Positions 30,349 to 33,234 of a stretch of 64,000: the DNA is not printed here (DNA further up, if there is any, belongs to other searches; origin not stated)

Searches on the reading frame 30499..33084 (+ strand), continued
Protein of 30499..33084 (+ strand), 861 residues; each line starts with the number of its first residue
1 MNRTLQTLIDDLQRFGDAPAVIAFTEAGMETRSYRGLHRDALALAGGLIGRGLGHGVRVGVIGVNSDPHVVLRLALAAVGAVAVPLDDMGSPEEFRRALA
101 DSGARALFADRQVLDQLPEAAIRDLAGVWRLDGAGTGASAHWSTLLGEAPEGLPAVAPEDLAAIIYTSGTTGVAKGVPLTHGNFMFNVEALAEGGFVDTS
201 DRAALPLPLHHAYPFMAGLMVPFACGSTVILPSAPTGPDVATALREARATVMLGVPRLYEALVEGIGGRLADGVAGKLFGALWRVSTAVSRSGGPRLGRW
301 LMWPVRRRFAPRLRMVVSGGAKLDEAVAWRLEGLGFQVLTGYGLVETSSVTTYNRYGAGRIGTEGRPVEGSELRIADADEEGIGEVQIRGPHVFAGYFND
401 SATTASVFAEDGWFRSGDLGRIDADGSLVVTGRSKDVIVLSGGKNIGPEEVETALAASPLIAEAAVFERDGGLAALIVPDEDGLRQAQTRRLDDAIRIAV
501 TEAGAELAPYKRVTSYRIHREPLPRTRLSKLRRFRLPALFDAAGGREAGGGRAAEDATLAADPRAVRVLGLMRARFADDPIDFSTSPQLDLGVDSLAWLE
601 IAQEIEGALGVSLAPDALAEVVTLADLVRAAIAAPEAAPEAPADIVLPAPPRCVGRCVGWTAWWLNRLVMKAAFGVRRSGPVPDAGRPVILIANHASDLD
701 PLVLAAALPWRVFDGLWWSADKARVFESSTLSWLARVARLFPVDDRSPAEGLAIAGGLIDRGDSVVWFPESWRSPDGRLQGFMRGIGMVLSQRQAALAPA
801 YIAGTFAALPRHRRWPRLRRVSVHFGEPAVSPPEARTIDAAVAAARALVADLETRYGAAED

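Call 46: search_protein_families(library=pfam, proteins=[L017:5676-6962:+, L024:6557-7894:+, L024:10518-11765:+, L026:751-2163:+, L026:4879-6456:-, L029:6614-7315:-, L029:10609-11445:-, L003:11296-12642:-, L004:7301-7810:-, L002:11235-11672:-], max_evalue=0.0001)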
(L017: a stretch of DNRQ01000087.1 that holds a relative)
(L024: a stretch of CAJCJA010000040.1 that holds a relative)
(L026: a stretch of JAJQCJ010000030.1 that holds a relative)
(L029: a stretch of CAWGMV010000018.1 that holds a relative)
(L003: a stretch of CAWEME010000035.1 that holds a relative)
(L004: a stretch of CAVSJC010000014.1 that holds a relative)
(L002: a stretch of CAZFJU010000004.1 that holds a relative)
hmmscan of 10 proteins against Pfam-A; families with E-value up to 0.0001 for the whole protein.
L017:5676-6962:+ (428 aa): 0 families

L024:6557-7894:+ (445 aa): 2 families
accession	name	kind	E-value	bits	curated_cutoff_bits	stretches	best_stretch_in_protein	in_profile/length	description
PF21694.2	DNA_pol3_delta_C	-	3.6e-06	27.4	27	1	309-408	6-106/121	DNA polymerase III delta subunit, C-terminal domain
PF06144.19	DNA_pol3_delta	-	3.5e-05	24.2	21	1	143-224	23-113/124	DNA polymerase III, delta subunit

L024:10518-11765:+ (415 aa): 1 family
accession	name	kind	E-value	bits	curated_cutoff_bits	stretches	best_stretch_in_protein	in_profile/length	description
PF07690.21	MFS_1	-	6.6e-26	91.5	33.4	2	21-249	1-220/347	Major Facilitator Superfamily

L026:751-2163:+ (470 aa): 2 families
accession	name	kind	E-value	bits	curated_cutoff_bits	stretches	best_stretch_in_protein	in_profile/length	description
PF03051.21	Peptidase_C1_2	-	2.1e-122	409.5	22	1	7-395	2-395/438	Peptidase C1-like family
PF00112.29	Peptidase_C1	-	3.7e-05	24.4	20.7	0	354-401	161-206/220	Papain family cysteine protease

L026:4879-6456:- (525 aa): 6 families
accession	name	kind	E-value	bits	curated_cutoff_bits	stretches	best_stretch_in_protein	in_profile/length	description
PF21688.3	FAD-depend_C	-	2.8e-71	240.2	27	1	282-476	1-197/197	FAD-dependent protein, C-terminal domain-like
PF01266.30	DAO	-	3.8e-10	40.3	27.9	0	97-143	3-50/353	FAD dependent oxidoreductase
PF07992.20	Pyr_redox_2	-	5.7e-07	29.7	26.1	0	97-125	4-32/291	Pyridine nucleotide-disulphide oxidoreductase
PF00890.30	FAD_binding_2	-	2.9e-06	27.2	20.4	0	97-130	3-36/414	FAD binding domain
PF01494.25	FAD_binding_3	-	1.8e-05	24.6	22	1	97-134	5-42/349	FAD binding domain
PF03486.20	HI0933_like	-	7.7e-05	22.7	50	0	97-262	4-164/244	HI0933-like protein Rossmann domain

L029:6614-7315:- (233 aa): 0 families

L029:10609-11445:- (278 aa): 2 families
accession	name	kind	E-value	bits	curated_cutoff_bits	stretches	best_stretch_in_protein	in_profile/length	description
PF00561.26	Abhydrolase_1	-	5.5e-25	88.9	25.8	1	27-267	1-245/245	alpha/beta hydrolase fold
PF12697.13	Abhydrolase_6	-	1.3e-19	72.1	26.3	1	29-272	1-216/217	Alpha/beta hydrolase family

L003:11296-12642:- (448 aa): 3 families
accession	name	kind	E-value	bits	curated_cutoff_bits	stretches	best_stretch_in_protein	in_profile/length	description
PF17767.7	NAPRTase_N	-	1.8e-37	128.9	32.6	1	6-128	1-124/125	Nicotinate phosphoribosyltransferase (NAPRTase) N-terminal domain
PF04095.22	NAPRTase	-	1.9e-12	47.9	20.8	1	150-329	3-194/239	Nicotinate phosphoribosyltransferase (NAPRTase) family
PF17956.6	NAPRTase_C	-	3.3e-09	37.7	23.3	1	377-433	53-110/111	Nicotinate phosphoribosyltransferase C-terminal domain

L004:7301-7810:- (169 aa): 1 family
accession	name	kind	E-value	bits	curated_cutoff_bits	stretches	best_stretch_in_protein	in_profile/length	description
PF03703.20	bPH_2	-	2.3e-09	37.8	22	1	83-155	3-76/78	Bacterial PH domain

L002:11235-11672:- (145 aa): 2 families
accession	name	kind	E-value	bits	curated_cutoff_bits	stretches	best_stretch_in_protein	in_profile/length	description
PF00011.27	HSP20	-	8.4e-26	90.5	20.8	1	43-142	1-101/102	Hsp20/alpha crystallin family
PF17886.7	ArsA_HSP20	-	1.5e-07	31.4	22.5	1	48-128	1-62/63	HSP20-like domain found in ArsA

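Call 47: search_protein_families(library=ncbifam, proteins=[L024:10518-11765:+, L001:5610-6914:+, L090:12698-13903:-, L090:13900-15087:-, L008:6833-7924:+, L011:6631-7878:+, L009:4388-5371:+, L084:7202-7864:-, L084:6187-7170:-, L084:2538-3545:-], max_evalue=0.00001)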
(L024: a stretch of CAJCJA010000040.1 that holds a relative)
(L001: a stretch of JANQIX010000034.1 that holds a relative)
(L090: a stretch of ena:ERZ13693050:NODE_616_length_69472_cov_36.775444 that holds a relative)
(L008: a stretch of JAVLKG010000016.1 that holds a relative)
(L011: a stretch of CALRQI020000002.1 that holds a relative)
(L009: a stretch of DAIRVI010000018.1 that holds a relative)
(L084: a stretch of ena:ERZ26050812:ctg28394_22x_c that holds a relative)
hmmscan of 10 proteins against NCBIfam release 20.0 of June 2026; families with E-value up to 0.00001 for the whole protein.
L024:10518-11765:+ (415 aa): 4 families
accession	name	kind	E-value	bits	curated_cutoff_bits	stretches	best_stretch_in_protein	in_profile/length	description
TIGR00895.1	2A0115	subfamily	7.1e-12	44.9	418.55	1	79-205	68-195/398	aromatic acid/H+ symport family MFS transporter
TIGR00880.1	2_A_01_02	superfamily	1.1e-08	35.2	131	1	68-195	2-130/141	multidrug resistance protein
NF003024.0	PRK03893.1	subfamily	1.5e-08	33.9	604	1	76-205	69-198/497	sialate:H+ symport family MFS transporter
TIGR00898.1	2A0119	subfamily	1.7e-07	30.4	550.75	1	80-206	143-266/506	cation transport protein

L001:5610-6914:+ (434 aa): 1 family
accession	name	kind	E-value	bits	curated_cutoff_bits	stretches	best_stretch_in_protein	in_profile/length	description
TIGR00895.1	2A0115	subfamily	2.9e-06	26.5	418.55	1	279-395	280-396/398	aromatic acid/H+ symport family MFS transporter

L090:12698-13903:- (401 aa): 1 family
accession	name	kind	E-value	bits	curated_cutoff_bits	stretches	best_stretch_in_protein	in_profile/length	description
TIGR00893.1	2A0114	subfamily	3.9e-07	29.3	395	1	259-393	30-164/399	D-galactonate transporter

L090:13900-15087:- (395 aa): 0 families

L008:6833-7924:+ (363 aa): 3 families
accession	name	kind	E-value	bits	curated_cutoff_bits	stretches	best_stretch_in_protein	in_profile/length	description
NF007623.0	PRK10279.1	equivalog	4.2e-23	82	272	2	182-261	100-179/301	patatin-like phospholipase RssA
NF043045.1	T4SS_VpdC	equivalog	1.1e-11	43.5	1000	0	173-248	427-505/880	Dot/Icm T4SS effector VpdC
NF041079.1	CBASS_lipase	equivalog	7.9e-08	31.9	200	0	216-249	151-184/317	CBASS cGAMP-activated phospholipase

L011:6631-7878:+ (415 aa): 4 families
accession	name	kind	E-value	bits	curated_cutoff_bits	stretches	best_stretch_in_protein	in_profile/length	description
NF007623.0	PRK10279.1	equivalog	1.7e-21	76.7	272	2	223-301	101-179/301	patatin-like phospholipase RssA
NF043045.1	T4SS_VpdC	equivalog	1.3e-12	46.6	1000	0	108-169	301-363/880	Dot/Icm T4SS effector VpdC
NF041079.1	CBASS_lipase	equivalog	5.4e-09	35.7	200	0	113-172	3-67/317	CBASS cGAMP-activated phospholipase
NF053870.1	DS2_1_antiphage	equivalog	5.7e-08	32.4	400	1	113-172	2-66/299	anti-phage phospholipase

L009:4388-5371:+ (327 aa): 11 families
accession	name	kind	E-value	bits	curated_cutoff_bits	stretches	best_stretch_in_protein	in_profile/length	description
NF009604.0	PRK13057.1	equivalog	1.9e-48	165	274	1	16-326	11-296/302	lipid kinase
TIGR00147.1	TIGR00147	subfamily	1.7e-45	155.3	118.65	1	17-325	5-295/296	YegS/Rv2252/BmrU family lipid kinase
NF008882.0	PRK11914.1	equivalog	4e-37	128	302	1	18-326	13-304/306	diacylglycerol kinase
NF009874.0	PRK13337.1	equivalog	1.9e-35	122.2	385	1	18-326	7-295/305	diacylglycerol kinase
NF009603.0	PRK13055.1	subfamily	1.1e-34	119.9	342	1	18-322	7-297/335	diacylglycerol kinase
NF009602.0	PRK13054.1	equivalog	1.6e-31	109.5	284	1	17-326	7-294/301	lipid kinase YegS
NF009605.0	PRK13059.1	equivalog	1.9e-25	89.4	313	1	60-322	47-289/295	putative lipid kinase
TIGR03702.1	lip_kinase_YegS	equivalog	1.5e-24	86.6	387.45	1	30-326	13-290/295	lipid kinase YegS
NF002033.0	PRK00861.1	subfamily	2.4e-21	75.7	293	1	17-326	15-306/328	putative lipid kinase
NF009025.0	PRK12361.1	equivalog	7.2e-21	74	505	1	17-325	245-540/546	hypothetical protein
NF040993.1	MamU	equivalog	3.9e-12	46.2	400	1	63-325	53-295/296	lipid kinase MamU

L084:7202-7864:- (220 aa): 3 families
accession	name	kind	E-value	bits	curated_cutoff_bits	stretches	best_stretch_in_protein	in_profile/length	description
NF040950.1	archin_ph_syn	equivalog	9.1e-14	51.7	180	1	18-112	12-104/191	archaetidylinositol phosphate synthase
NF045883.1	PIPSynth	equivalog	1.6e-07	31.2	170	1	15-112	8-103/197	phosphatidylinositol phosphate synthase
NF052561.1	PIPSynBT1523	equivalog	3.7e-06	26.8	350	1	25-109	20-111/232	hypothetical protein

L084:6187-7170:- (327 aa): 1 family
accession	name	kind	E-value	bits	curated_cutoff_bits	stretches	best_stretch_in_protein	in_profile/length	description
TIGR03476.1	HpnL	subfamily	5.5e-93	311.7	195.65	1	5-317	5-318/318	putative membrane protein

L084:2538-3545:- (335 aa): 17 families
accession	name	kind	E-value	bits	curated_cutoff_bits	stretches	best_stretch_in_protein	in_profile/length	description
TIGR03466.1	HpnA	hypoth_equivalog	1.6e-142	474.3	367.65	1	1-327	1-326/327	hopanoid-associated sugar epimerase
NF052578.1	StrlDmthSdmBMthl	equivalog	4.3e-67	227.2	600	1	1-327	1-327/328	sterol demethylase protein SdmB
NF042422.1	oxyalk_red_OleD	equivalog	1e-30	107.3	580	1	1-311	1-316/329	2-alkyl-3-oxoalkanoate reductase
NF042423.1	oxyalk_red_Shew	equivalog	2.7e-30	105.6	580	1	3-307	11-319/331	2-alkyl-3-oxoalkanoate reductase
TIGR01746.1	Thioester-redct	subfamily_domain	4.1e-19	69.1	213.35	1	63-243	87-277/371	thioester reductase domain-containing protein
TIGR04180.1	EDH_00030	hypoth_equivalog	9.8e-18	64.2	475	1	4-176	2-180/297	NAD-dependent 4,6-dehydratase LegB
NF041293.1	G6PDh_Azf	equivalog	1.2e-16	60.9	400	1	3-119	5-121/252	NAD-dependent glucose-6-phosphate dehydrogenase Azf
TIGR01179.1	galE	equivalog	7.2e-16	57.9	262.3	1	4-150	3-154/332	UDP-glucose 4-epimerase GalE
NF005539.0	PRK07201.1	equivalog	7.7e-13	48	549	1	1-150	1-159/657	SDR family oxidoreductase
NF058621.1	DiazavRedAvaA7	equivalog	8.5e-12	45.3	400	1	1-254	1-255/304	3-diazoavenalumate denitrifying reductase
NF004520.0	PRK05865.1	equivalog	2e-11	42.5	1509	1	3-211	3-164/854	sugar epimerase family protein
TIGR01181.1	dTDP_gluc_dehyt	equivalog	3.1e-11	42.9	365.1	1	3-325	2-314/321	dTDP-glucose 4,6-dehydratase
NF038078.1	NRPS_MxcG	equivalog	3.9e-11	41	2300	1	62-164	1167-1267/1442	myxochelin non-ribosomal peptide synthetase MxcG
TIGR02197.1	heptose_epim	equivalog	3e-10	39.8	274.6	1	4-153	2-150/316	ADP-glyceromanno-heptose 6-epimerase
NF043036.1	ErythonDh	equivalog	1.1e-07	31.3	325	1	1-130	1-142/321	D-erythronate dehydrogenase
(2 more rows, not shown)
